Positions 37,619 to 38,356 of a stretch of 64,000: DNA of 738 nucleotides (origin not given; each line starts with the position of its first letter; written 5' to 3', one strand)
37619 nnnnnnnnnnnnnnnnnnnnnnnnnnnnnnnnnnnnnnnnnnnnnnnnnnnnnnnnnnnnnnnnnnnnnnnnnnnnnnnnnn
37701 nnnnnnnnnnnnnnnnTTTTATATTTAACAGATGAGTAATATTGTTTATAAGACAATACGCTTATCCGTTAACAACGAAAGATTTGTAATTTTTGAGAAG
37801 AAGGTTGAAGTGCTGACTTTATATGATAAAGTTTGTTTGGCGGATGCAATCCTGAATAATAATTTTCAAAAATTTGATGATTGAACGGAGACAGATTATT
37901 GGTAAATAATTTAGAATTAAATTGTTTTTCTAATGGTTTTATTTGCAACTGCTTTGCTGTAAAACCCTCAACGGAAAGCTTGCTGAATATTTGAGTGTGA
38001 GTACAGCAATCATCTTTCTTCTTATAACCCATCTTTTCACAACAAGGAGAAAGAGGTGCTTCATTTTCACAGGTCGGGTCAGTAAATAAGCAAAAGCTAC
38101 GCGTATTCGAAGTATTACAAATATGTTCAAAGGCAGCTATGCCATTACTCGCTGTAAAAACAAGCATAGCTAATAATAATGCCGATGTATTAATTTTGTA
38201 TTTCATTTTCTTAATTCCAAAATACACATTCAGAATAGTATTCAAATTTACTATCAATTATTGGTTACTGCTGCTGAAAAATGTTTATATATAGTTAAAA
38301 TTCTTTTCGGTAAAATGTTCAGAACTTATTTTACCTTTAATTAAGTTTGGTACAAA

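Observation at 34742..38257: TonB-dependent receptor operon with three small Cys/His-rich exported partners: candidate uncharacterised metal module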

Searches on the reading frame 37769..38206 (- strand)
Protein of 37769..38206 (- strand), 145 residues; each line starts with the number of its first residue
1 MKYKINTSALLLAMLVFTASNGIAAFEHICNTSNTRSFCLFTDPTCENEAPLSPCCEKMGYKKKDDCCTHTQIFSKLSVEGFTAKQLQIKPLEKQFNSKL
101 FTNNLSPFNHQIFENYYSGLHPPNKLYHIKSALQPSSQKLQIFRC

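Call 3: search_protein_families(library=ncbifam, proteins=[window:37769-38206:-], max_evalue=0.1)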
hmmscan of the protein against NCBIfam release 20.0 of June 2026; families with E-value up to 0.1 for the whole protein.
window:37769-38206:- (145 aa): 1 family
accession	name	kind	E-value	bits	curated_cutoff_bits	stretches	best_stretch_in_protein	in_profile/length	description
NF047658.1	HYC_CC_PP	subfamily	2.1e-06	28.2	28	1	8-124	4-120/131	HYC_CC_PP family protein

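Call 4: search_protein_families(library=pfam, proteins=[window:37769-38206:-], max_evalue=0.1)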
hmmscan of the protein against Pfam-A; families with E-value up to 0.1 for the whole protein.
window:37769-38206:- (145 aa): 0 families

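Call 8: find_homologous_proteins(query=window:37769-38206:-, max_evalue=0.001)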
Query window:37769-38206:- (145 aa): 31 proteins with E <= 0.001 among 35 candidates.
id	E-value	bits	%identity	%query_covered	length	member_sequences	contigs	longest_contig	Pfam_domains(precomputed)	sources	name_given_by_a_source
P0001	7.4e-91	319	99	100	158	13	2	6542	-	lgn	-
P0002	5.7e-71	255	79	100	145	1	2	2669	-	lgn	-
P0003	3.1e-68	246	76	100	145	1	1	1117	-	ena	-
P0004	4.8e-64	232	73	100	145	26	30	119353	-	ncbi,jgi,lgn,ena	jgi:hypothetical protein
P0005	5.9e-64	232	72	100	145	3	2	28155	-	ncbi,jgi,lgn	jgi:hypothetical protein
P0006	7.6e-64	232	75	100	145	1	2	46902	PF26622.1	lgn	-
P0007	1.9e-60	221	72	100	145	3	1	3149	-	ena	-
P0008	2.0e-58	214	67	100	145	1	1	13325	PF26622.1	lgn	-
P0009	3.9e-55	204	65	100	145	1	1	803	PF26622.1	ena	-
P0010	7.1e-55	203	66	100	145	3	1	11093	-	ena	-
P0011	2.1e-52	195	59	100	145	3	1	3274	-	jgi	-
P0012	3.3e-52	194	62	100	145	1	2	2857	-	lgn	-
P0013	3.6e-49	184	59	100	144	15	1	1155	PF26622.1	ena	-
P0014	1.5e-47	179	61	100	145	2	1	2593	PF26622.1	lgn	-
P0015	6.9e-46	174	58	100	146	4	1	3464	-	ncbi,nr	ncbi:MAG: hypothetical protein IT271_02645 [Chitinophagales bacterium]|nr:hypothetical protein [Chit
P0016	8.8e-46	173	55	100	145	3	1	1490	PF26622.1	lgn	-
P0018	2.6e-44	169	58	100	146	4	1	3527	PF26622.1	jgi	-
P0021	6.7e-42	161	53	100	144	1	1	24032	PF26622.1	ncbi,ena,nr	ncbi:MAG TPA: hypothetical protein PK431_04335 [Chitinophagales bacterium]|nr:hypothetical protein [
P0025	1.0e-40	157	53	100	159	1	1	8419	PF26622.1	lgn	-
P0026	4.6e-37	145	51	100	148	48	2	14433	PF26622.1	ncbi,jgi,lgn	-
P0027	3.4e-35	139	48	100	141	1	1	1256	PF26622.1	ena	-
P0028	1.1e-34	137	51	100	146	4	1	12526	PF26622.1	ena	-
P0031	1.4e-31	127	45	100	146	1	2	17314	PF26622.1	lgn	-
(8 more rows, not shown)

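Call 11: search_protein_families(library=pfam, proteins=[P0006, P0026, P0031], max_evalue=1)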
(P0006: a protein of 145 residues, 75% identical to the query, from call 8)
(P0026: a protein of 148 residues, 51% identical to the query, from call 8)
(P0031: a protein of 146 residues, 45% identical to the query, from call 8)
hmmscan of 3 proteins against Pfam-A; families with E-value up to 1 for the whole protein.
P0006 (145 aa): 0 families

P0026 (148 aa): 1 family
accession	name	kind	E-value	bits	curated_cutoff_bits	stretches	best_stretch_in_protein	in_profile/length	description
PF00151.25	Lipase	-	0.031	14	27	1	17-74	247-304/336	Lipase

P0031 (146 aa): 0 families

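Call 13: find_related_loci(query=A1, collection=genome_contigs, flank=10000)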
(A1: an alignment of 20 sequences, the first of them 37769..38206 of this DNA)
Query A1 (145 aa) in genome_contigs; peptide patterns used: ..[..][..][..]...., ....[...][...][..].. (x = any residue, [..] = any of these).
111 stretches matched a pattern; 16 encode a relative of the query (tblastn E <= 1e-3); 16 distinct loci.
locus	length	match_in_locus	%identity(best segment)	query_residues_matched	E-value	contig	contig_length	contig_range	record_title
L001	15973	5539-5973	74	1-145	2e-70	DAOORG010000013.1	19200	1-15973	MAG TPA_asm: Chitinophagales bacterium isolate AMR_MDS_2551 NODE_3471_length_19200_cov_17.013058, whole genome shotgun s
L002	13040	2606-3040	72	1-145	4e-69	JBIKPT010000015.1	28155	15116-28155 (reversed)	MAG: Chitinophagales bacterium isolate ME2015-05-02_3300035682_group6_bin87 Rohwer_bin568_scaffold_694_c1, whole genome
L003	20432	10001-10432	59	1-145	3e-54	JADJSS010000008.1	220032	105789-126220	MAG: Saprospirales bacterium isolate Hade_18-Q3-R52-61_MAXAC.079 tig00009547-10-2204460, whole genome shotgun sequence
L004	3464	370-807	58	1-145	6e-52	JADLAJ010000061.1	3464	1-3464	MAG: Chitinophagales bacterium isolate SJ124 c_000000233015, whole genome shotgun sequence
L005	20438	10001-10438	58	1-145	6e-52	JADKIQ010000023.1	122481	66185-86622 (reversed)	MAG: Sphingobacteriales bacterium isolate Skiv_18-Q3-R9-52_MAXAC.081 tig00288840-10-1225190, whole genome shotgun sequen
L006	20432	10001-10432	55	1-145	1e-51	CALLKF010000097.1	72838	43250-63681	MAG TPA_asm: uncultured Saprospirales bacterium isolate SRR6231210_bin.54_CONCOCT_v1.1_MAG genome assembly, contig: ERZ6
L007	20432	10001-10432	58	3-145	3e-50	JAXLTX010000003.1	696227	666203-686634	MAG: Chitinophagales bacterium isolate STL-BAC15 C1.327.fa-3, whole genome shotgun sequence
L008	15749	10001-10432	59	1-145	7e-50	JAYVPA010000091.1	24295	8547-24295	MAG: Sphingobacteriales bacterium isolate GL72_DN_metabat_143 GL72_DN_metabat_143_90, whole genome shotgun sequence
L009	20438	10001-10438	56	1-145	2e-49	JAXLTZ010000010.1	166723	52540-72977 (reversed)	MAG: Chitinophagales bacterium isolate STL-BAC17 C2.102.fa-10, whole genome shotgun sequence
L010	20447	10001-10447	56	1-145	3e-47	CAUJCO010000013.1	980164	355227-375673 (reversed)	MAG: Bacteroidota bacterium isolate KLAP121 genome assembly, contig: KLAP121_202777, whole genome shotgun sequence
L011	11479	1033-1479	53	1-145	2e-45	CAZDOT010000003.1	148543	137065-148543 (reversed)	MAG TPA_asm: uncultured Chitinophagales bacterium isolate SRP257259_co1_46 genome assembly, contig: NODE_85_length_14854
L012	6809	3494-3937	51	1-145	3e-43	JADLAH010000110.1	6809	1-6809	MAG: Chitinophagales bacterium isolate SJ120 c_000000323388, whole genome shotgun sequence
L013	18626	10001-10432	52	1-145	8e-42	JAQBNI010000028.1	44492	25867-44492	MAG: Bacteroidota bacterium isolate RYN_289 scaffold_4158636, whole genome shotgun sequence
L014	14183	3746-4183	49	1-145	1e-32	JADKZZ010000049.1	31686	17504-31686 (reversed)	MAG: Chitinophagales bacterium isolate SJ10 c_000000284594, whole genome shotgun sequence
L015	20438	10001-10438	47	1-145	3e-32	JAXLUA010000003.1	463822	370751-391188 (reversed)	MAG: Chitinophagales bacterium isolate STL-BAC18 C2.187.fa-3, whole genome shotgun sequence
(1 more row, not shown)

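Call 17: search_protein_representatives(alignment_id=A1)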
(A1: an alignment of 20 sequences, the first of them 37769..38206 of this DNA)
Query: 20 sequences, 145 profile positions. Proteins with E-value up to 0.001 (for the whole library): 620; up to 1e-10: 26; up to 1e-30: 6. The best 150 are listed.
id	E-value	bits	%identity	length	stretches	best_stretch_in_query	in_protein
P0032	1.2e-53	197.2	-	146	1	1-145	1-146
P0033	7.7e-52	191.4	-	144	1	1-145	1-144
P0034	4.3e-37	143.5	-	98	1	48-145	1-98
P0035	3.1e-36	140.8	-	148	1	1-145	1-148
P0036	2.4e-31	124.9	-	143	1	1-145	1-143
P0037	3.2e-31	124.5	-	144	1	1-145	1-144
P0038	2.3e-29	118.5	-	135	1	1-145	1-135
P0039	1.0e-28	116.4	-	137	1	10-145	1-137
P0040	6.9e-25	104.0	-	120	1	36-145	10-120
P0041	1.2e-22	96.8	-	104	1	70-145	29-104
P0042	3.8e-22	95.1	-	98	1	48-145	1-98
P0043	1.5e-20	89.9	-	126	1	17-145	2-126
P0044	1.8e-17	79.9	-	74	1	12-77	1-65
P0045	1.2e-16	77.3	-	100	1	48-145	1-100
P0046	5.0e-16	75.2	-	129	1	19-145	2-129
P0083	1.4e-08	51.1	-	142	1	1-88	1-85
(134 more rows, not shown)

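Call 21: find_homologous_proteins(query=A2, max_evalue=0.001)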
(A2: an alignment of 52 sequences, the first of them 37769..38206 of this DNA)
Query A2 (52 sequences) (145 aa, profile of the alignment): 44 proteins with E <= 0.001 among 1452 candidates.
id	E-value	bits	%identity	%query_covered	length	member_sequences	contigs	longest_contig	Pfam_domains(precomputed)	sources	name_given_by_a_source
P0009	1.7e-26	111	65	100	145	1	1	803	PF26622.1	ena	-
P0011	1.7e-26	111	59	100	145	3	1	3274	-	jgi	-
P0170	5.4e-26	109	28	57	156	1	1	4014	PF26622.1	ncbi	-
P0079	8.8e-26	108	23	79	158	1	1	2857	PF26622.1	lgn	-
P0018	1.2e-25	108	58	100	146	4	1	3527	PF26622.1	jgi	-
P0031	1.5e-25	108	45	100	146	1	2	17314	PF26622.1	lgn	-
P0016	2.2e-25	107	55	100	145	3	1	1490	PF26622.1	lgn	-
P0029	2.2e-25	107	49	100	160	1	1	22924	-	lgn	-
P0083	2.7e-25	107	24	83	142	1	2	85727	PF26622.1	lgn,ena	-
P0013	3.3e-25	107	59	100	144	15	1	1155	PF26622.1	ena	-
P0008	4.2e-25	106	67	100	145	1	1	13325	PF26622.1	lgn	-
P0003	5.7e-25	106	76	100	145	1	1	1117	-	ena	-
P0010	8.1e-25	105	66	100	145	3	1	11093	-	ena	-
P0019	8.6e-25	105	54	100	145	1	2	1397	-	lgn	-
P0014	1.7e-24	104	61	100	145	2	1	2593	PF26622.1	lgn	-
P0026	2.8e-24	104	51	100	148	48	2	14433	PF26622.1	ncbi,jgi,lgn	-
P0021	3.9e-24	103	53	100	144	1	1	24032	PF26622.1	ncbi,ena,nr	ncbi:MAG TPA: hypothetical protein PK431_04335 [Chitinophagales bacterium]|nr:hypothetical protein [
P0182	5.1e-24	103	33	32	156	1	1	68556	PF26622.1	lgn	-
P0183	1.2e-23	102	25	63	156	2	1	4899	PF26622.1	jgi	jgi:hypothetical protein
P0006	1.4e-23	101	75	100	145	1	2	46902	PF26622.1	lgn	-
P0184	1.6e-23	101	28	47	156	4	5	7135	PF26622.1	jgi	jgi:hypothetical protein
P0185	2.1e-23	101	27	63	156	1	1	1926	PF26622.1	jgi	jgi:hypothetical protein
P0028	3.4e-23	100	51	100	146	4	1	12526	PF26622.1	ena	-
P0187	3.6e-23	100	29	47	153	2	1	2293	PF26622.1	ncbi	-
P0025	3.5e-22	97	53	100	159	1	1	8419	PF26622.1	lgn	-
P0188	4.3e-21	93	25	86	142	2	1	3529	PF26622.1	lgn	-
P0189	6.5e-20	89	33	59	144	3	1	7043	PF26622.1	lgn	-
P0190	1.0e-19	89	26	63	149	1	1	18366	PF26622.1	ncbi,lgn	ncbi:MAG: hypothetical protein AB7S69_18210 [Salinivirgaceae bacterium]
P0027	1.2e-17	82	48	100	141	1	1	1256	PF26622.1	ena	-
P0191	3.2e-4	39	23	42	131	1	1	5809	PF26622.1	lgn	-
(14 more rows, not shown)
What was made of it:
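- Tried and rejected: A profile search of the 5.8-billion-protein set with the diverse DUF8199 alignment returned few distant hits because of the word index (call 21).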

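Call 22: find_encoding_contigs(protein=P0083, flank=8000, max_places=2)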
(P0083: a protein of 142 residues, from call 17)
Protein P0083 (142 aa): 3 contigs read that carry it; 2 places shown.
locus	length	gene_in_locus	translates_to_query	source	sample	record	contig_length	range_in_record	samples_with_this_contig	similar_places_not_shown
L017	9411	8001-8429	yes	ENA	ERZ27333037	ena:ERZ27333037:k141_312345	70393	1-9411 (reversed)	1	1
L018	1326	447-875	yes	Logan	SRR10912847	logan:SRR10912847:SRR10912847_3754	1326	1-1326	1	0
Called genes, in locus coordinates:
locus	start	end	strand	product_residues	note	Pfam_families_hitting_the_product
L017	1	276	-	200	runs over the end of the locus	-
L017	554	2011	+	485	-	PF18990:DUF5723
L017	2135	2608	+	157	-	PF03449:GreA_GreB_N, PF01272:GreA_GreB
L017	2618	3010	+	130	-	PF11969:DcpS_C, PF01230:HIT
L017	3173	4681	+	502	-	PF01943:Polysacc_synt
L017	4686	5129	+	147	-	PF00692:dUTPase, PF22769:DCD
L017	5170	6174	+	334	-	PF00483:NTP_transferase, PF25084:LbH_EIF2B (weak)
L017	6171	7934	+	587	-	PF25058:ARM_TT21 (faint), PF13429:TPR_15 (faint), PF24575:TPR_Slam (faint), PF00515:TPR_1 (faint), PF13432:TPR_16 (weak), PF13428:TPR_14 (weak), PF23914:TPR_CcmH_CycH (weak), PF13431:TPR_17 (weak), +10 more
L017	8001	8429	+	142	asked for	PF26622:DUF8199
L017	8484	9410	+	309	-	?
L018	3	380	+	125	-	?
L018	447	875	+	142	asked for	PF26622:DUF8199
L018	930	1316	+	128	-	PF13715:CarbopepD_reg_2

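Call 23: find_encoding_contigs(protein=P0182, flank=8000, max_places=2)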
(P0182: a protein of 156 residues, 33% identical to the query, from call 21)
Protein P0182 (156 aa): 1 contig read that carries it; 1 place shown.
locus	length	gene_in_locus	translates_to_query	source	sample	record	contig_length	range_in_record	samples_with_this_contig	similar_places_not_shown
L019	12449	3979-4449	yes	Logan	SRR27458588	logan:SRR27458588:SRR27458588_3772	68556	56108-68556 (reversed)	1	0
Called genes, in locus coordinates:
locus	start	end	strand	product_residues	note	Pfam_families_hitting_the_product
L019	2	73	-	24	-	?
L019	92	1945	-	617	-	-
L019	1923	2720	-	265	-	PF00520:Ion_trans, PF08016:PKD_channel (faint)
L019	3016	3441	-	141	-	PF13470:PIN_3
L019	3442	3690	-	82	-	PF19891:DUF6364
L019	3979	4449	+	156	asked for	PF26622:DUF8199 (weak)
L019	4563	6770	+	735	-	PF13620:CarboxypepD_reg, PF13715:CarbopepD_reg_2, PF07715:Plug (weak), PF00593:TonB_dep_Rec_b-barrel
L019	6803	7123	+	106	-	PF00403:HMA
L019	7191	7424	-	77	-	PF09905:VF530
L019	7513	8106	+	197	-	PF13649:Methyltransf_25, PF08241:Methyltransf_11 (weak)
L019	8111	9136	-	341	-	PF01370:Epimerase, PF13460:NAD_binding_10 (weak), PF16363:GDP_Man_Dehyd (weak)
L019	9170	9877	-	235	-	PF00702:Hydrolase, PF12710:HAD (weak), PF13419:HAD_2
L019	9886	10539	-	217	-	PF01966:HD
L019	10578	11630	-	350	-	PF00561:Abhydrolase_1, PF12697:Abhydrolase_6 (weak), PF12146:Hydrolase_4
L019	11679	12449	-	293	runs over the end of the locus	PF00892:EamA, PF03151:TPT, PF00892:EamA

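Call 24: find_encoding_contigs(protein=P0190, flank=8000, max_places=2)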
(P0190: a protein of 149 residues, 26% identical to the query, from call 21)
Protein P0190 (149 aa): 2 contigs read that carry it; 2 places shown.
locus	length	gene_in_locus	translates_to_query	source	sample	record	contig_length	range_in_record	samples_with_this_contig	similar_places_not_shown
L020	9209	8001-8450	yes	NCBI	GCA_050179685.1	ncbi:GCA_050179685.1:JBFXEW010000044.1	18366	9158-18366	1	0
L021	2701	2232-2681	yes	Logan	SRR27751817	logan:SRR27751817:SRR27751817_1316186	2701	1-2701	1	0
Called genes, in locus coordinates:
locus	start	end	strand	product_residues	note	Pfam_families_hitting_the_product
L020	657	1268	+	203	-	PF00857:Isochorismatase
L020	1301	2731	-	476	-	PF00512:HisKA, PF02518:HATPase_c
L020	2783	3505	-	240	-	-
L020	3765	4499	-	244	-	PF02463:SMC_N (faint), PF00005:ABC_tran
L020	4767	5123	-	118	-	PF09889:DUF2116 (weak)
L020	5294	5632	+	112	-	PF00436:SSB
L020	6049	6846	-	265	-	PF00520:Ion_trans, PF08016:PKD_channel (faint)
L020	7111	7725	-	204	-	PF16961:OmpA_like (weak)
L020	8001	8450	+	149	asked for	PF26622:DUF8199 (faint)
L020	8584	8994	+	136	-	PF13620:CarboxypepD_reg, PF13715:CarbopepD_reg_2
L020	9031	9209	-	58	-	PF01797:Y1_Tnp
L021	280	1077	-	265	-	PF00520:Ion_trans, PF08016:PKD_channel (faint)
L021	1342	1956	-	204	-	PF16961:OmpA_like (weak)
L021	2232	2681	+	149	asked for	PF26622:DUF8199 (faint)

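Call 30: search_protein_families(library=pfam, proteins=[L009:12704-13192:+, L001:8250-8744:+], max_evalue=0.1)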
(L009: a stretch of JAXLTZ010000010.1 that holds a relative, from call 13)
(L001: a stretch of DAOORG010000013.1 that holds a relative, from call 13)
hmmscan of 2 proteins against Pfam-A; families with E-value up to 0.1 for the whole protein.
L009:12704-13192:+ (163 aa): 1 family
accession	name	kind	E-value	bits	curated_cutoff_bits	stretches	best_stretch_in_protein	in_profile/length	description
PF19335.5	HMBD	-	1.8e-12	47.4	23.6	1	136-161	2-27/28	Heavy metal binding domain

L001:8250-8744:+ (165 aa): 1 family
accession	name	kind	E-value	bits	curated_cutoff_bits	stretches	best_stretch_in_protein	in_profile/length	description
PF19335.5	HMBD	-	1.3e-12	47.9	23.6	1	138-163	2-27/28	Heavy metal binding domain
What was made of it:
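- On HMBD (PF19335), for g3: It is intact in the L009 and L001 orthologues at 47 bits (call 30).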

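Call 37: search_protein_families(library=ncbifam, proteins=[L019:3979-4446:+, L017:8001-8426:+], max_evalue=0.01)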
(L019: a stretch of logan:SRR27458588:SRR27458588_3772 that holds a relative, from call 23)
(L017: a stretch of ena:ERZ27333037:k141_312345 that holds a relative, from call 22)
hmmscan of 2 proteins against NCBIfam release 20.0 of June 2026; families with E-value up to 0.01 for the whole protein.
L019:3979-4446:+ (156 aa): 1 family
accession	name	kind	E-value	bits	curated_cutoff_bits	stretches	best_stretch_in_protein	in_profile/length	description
NF047658.1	HYC_CC_PP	subfamily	2.3e-12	47.5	28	1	12-154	4-129/131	HYC_CC_PP family protein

L017:8001-8426:+ (142 aa): 1 family
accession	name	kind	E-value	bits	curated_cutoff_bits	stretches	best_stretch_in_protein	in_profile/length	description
NF047658.1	HYC_CC_PP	subfamily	6.8e-08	33.1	28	1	6-98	2-94/131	HYC_CC_PP family protein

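Call 65: predict_structure(alignment_id=A3)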
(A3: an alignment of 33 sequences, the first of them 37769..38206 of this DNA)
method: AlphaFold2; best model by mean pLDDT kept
length: 145 residues; sequences in the alignment: 33
mean_pLDDT: 55.2   pTM: 0.23
mean pLDDT of the five models: 55.2, 51.5, 49.7, 49.6, 47.9
residues with pLDDT >= 90: 0; 70-90: 36; 50-70: 52; < 50: 57
segments of 3 or more residues with pLDDT < 50: 43-84, 101-110
pLDDT, mean of each block of 10 residues (from residue 1): 71 78 56 53 41 38 37 42 47 53 43 53 70 79 76
secondary structure, 60 per line:
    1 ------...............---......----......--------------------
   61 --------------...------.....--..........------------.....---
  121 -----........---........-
elements in order: H7-21 E25-30 E35-40 E75-77 E84-88 H91-100 E113-117 H126-133 H137-144
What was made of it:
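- AF2 gave no usable model of g1 (pLDDT 55, call 65).
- Tried and rejected: AF2 of g1 (33-sequence alignment) gave pLDDT 55 and pTM 0.23, so it was unusable for fold search (call 65).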

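Call 92: search_protein_families(library=pfam, proteins=[L009:4407-8717:+, L009:8731-9891:+, L009:3963-4283:+], max_evalue=0.001)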
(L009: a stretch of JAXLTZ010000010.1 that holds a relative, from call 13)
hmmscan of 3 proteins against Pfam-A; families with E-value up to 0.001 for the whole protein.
L009:4407-8717:+ (1437 aa): 2 families
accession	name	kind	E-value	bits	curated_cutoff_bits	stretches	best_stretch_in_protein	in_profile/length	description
PF00873.25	ACR_tran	-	1.6e-287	956.9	28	1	5-1029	1-1020/1021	AcrB/AcrD/AcrF family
PF02321.23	OEP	-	9.2e-30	104.3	22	2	1266-1436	9-187/187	Outer membrane efflux protein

L009:8731-9891:+ (387 aa): 5 families
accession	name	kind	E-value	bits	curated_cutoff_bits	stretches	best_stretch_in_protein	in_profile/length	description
PF16576.10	HlyD_D23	-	1.1e-24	87.4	30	1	65-301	2-214/214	Barrel-sandwich domain of CusB or HlyD membrane-fusion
PF13437.12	HlyD_3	-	3.3e-19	70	22.2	1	198-298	2-106/106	HlyD family secretion protein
PF00364.28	Biotin_lipoyl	-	1.2e-05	25.4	22.1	0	83-113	43-73/73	Biotin-requiring enzyme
PF12700.13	HlyD_2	-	1.4e-05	24.4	25.1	1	220-349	255-379/416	HlyD family secretion protein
PF13533.13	Biotin_lipoyl_2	-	0.0006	20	29.8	0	90-113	8-31/32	Biotin-lipoyl like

L009:3963-4283:+ (107 aa): 1 family
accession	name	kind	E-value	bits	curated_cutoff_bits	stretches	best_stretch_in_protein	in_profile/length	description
PF20365.3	DUF6660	-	2.7e-12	47.5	27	1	1-68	1-67/102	Family of unknown function (DUF6660)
